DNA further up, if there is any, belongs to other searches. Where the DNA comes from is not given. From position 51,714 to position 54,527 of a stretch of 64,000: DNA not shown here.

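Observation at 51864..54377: Natural SEDS-bPBP fusion in which the transpeptidase domain has lost all three catalytic motifs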

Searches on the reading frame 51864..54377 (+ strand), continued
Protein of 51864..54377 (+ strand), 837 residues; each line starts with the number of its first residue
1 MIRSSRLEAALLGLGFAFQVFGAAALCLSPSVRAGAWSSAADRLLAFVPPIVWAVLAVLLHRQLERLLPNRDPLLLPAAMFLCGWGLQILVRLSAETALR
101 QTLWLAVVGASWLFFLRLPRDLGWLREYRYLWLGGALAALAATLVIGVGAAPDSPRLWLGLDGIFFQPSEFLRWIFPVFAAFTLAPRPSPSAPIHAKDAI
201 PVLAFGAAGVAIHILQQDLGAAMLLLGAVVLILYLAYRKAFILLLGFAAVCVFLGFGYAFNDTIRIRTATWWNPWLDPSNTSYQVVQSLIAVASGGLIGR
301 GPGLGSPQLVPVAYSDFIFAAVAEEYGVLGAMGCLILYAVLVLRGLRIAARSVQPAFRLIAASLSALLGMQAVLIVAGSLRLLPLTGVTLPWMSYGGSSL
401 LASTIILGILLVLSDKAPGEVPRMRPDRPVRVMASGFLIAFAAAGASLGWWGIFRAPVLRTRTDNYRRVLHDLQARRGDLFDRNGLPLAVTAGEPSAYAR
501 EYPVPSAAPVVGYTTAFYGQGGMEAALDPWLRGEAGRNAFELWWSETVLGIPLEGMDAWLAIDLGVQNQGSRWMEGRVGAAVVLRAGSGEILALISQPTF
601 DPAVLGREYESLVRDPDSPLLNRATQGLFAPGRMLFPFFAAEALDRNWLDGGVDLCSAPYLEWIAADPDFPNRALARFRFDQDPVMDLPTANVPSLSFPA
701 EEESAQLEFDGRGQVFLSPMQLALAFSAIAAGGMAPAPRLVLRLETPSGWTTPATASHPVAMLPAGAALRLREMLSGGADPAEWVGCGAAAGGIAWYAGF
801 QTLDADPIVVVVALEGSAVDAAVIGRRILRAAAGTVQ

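Call 41: fold_search(model_id=the predicted structure, library=pdb)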
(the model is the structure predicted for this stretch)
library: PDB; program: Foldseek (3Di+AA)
matches with E <= 10: 1153; with E <= 0.001: 383
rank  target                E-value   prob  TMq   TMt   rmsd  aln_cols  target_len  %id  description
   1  3upn_B                4.5e-17  1.00  0.37  0.68   5.7       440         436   23  Structure of penicillin-binding protein A from M. tuberculosis: imipenem acyl-enzyme complex (released 2012-10-24)
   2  4mnr                  1.1e-16  1.00  0.38  0.73   3.5       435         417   21  Crystal Structure of D,D-Transpeptidase Domain of Peptidoglycan Glycosyltransferase from Eggerthella lenta (released 2013-09-25)
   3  3upo_A                1.2e-16  1.00  0.38  0.69   5.5       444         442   23  Structure of penicillin-binding protein A from M. tuberculosis: penicillin G acyl-enzyme complex (released 2012-10-24)
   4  3un7_B                1.8e-16  1.00  0.36  0.68   5.6       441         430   24  Crystal structure of PBPA from MYCOBACTERIUM TUBERCULOSIS (released 2012-10-24)
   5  3un7_A                2.5e-16  1.00  0.38  0.69   5.2       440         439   24  Crystal structure of PBPA from MYCOBACTERIUM TUBERCULOSIS (released 2012-10-24)
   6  4r0q_B                2.8e-16  1.00  0.36  0.70   5.1       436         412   22  Structure of a putative peptidoglycan glycosyltransferase from Atopobium parvulum in complex with cephalothin (released 2014-08-27)
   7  3upn_A                3.1e-16  1.00  0.37  0.69   5.2       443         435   24  Structure of penicillin-binding protein A from M. tuberculosis: imipenem acyl-enzyme complex (released 2012-10-24)
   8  4r3j_A                3.6e-16  1.00  0.36  0.71   4.3       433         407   23  Structure of a putative peptidoglycan glycosyltransferase from Atopobium parvulum in complex with cefapirin (released 2014-09-17)
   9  3upp_B                3.7e-16  1.00  0.37  0.67   5.9       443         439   24  Structure of penicillin-binding protein A from M. tuberculosis: ceftrixaone acyl-enzyme complex (released 2012-10-24)
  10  3upp_A                4.4e-16  1.00  0.37  0.68   5.1       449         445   22  Structure of penicillin-binding protein A from M. tuberculosis: ceftrixaone acyl-enzyme complex (released 2012-10-24)
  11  4jbf_A                5.5e-16  1.00  0.36  0.70   4.9       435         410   22  Crystal structure of peptidoglycan glycosyltransferase from Atopobium parvulum DSM 20469. (released 2013-03-20)
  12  3upo_B                6.2e-16  1.00  0.37  0.69   5.7       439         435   23  Structure of penicillin-binding protein A from M. tuberculosis: penicillin G acyl-enzyme complex (released 2012-10-24)
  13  4ra7_B                6.7e-16  1.00  0.36  0.70   5.0       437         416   22  Structure of a putative peptidoglycan glycosyltransferase from Atopobium parvulum in complex with nafcillin (released 2014-09-24)
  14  3lo7_A                8.3e-16  1.00  0.36  0.69   5.1       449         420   24  Crystal structure of PBPA from Mycobacterium tuberculosis (released 2010-03-23)
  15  4r3j_B                9.9e-16  1.00  0.35  0.69   5.0       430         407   22  Structure of a putative peptidoglycan glycosyltransferase from Atopobium parvulum in complex with cefapirin (released 2014-09-17)
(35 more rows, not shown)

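Call 53: find_encoding_contigs(protein=P0121, flank=10000, max_places=2)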
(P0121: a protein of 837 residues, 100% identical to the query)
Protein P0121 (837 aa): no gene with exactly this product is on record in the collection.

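Call 54: find_encoding_contigs(protein=P0136, flank=10000, max_places=2)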
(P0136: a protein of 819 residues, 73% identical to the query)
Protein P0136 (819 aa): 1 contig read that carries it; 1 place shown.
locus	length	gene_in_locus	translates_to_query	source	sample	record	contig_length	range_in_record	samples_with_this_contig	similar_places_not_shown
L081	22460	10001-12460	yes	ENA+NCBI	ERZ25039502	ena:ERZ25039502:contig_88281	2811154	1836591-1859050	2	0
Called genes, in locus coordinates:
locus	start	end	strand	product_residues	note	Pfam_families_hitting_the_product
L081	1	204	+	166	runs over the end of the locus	PF18306:LDcluster4, PF03641:Lysine_decarbox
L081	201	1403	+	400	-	PF01757:Acyl_transf_3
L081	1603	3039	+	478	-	PF00587:tRNA-synt_2b, PF03129:HGTP_anticodon, PF09180:ProRS-C_1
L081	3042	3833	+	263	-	PF08713:DNA_alkylation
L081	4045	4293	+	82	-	PF02021:UPF0102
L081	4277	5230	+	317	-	PF13238:AAA_18 (faint), PF13671:AAA_33 (faint), PF01715:IPPT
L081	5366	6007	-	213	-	-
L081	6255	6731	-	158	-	PF01641:SelR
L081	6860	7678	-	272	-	PF00528:BPD_transp_1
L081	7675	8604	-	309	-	PF19300:BPD_transp_1_N (weak), PF00528:BPD_transp_1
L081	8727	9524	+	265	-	PF12401:FhaA_N, PF16697:Yop-YscD_cpl, PF00498:FHA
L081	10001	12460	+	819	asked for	PF01098:FTSW_RODA_SPOVE, PF21922:PBP_dimer_2 (weak), PF00905:Transpeptidase (weak)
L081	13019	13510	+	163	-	PF00583:Acetyltransf_1, PF13508:Acetyltransf_7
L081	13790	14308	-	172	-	PF00990:GGDEF (weak)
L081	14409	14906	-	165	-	-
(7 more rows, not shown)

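Call 84: list_cluster_members(proteins=[P0121, P0371, P0136, P0231, P0349])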
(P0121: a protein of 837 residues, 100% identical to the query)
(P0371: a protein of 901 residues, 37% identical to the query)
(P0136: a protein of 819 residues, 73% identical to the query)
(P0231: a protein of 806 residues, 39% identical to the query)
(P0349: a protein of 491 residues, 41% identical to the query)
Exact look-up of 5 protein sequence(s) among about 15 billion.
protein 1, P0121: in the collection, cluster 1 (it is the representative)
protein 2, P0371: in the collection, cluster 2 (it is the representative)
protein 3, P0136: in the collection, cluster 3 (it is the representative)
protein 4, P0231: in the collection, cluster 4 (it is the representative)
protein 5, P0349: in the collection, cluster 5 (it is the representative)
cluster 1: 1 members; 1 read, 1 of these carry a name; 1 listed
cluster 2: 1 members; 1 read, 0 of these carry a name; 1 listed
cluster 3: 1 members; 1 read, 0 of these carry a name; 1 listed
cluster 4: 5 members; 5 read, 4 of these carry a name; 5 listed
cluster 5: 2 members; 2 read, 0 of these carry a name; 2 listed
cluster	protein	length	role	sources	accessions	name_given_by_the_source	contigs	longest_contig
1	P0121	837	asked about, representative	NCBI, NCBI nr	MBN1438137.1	MAG: FtsW/RodA/SpoVE family cell cycle protein [Anaerolineales bacterium] | FtsW/RodA/SpoVE family cell cycle protein [Anaerolineales bacterium]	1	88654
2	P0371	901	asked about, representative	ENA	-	-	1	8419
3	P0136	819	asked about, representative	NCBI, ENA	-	-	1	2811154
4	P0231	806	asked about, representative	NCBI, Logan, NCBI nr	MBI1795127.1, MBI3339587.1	MAG: FtsW/RodA/SpoVE family cell cycle protein [Chloroflexi bacterium] | FtsW/RodA/SpoVE family cell cycle protein [Chloroflexota bacterium]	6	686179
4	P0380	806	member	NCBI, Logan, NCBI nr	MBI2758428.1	MAG: FtsW/RodA/SpoVE family cell cycle protein [Chloroflexi bacterium] | FtsW/RodA/SpoVE family cell cycle protein [Chloroflexota bacterium]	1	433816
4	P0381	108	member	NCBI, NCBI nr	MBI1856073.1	MAG: hypothetical protein HYR93_09470 [Chloroflexi bacterium] | hypothetical protein [Chloroflexota bacterium]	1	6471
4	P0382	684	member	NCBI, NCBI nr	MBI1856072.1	MAG: FtsW/RodA/SpoVE family cell cycle protein [Chloroflexi bacterium] | FtsW/RodA/SpoVE family cell cycle protein [Chloroflexota bacterium]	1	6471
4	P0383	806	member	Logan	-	-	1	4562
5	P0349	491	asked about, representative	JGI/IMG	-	-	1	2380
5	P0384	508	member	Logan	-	-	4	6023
